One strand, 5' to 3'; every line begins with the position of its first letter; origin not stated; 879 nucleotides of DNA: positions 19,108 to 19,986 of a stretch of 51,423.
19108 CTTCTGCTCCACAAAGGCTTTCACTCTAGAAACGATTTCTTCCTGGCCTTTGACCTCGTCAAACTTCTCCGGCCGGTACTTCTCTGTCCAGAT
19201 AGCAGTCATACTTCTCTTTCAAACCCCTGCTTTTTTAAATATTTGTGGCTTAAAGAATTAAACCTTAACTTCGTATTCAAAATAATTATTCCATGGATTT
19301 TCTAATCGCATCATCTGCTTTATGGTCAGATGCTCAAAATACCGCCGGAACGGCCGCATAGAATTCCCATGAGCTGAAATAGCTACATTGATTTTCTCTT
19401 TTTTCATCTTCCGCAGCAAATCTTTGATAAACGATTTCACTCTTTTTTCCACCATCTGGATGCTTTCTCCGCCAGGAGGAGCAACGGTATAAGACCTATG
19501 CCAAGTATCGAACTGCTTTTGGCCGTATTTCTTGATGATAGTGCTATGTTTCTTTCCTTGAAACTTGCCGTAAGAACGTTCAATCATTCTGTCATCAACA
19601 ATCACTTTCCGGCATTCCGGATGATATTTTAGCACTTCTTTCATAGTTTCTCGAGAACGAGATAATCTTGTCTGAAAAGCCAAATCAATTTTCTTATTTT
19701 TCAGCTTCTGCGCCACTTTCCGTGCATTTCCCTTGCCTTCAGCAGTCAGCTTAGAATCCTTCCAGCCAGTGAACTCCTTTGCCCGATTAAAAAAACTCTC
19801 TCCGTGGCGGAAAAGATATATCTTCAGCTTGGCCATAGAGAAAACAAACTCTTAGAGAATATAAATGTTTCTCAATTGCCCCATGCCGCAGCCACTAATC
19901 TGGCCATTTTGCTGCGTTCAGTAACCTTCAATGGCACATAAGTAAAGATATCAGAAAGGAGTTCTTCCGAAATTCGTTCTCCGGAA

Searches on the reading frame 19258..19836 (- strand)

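Call 54: search_protein_families(library=pfam, max_evalue=0.0001, proteins=[window:19258-19836:-])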
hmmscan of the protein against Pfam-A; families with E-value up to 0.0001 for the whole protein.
window:19258-19836:- (192 aa): 1 family
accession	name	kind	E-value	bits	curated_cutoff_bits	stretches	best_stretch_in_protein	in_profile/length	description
PF00300.27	His_Phos_1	-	5.3e-39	134.3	21.7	1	6-179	1-170/194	Histidine phosphatase superfamily (branch 1)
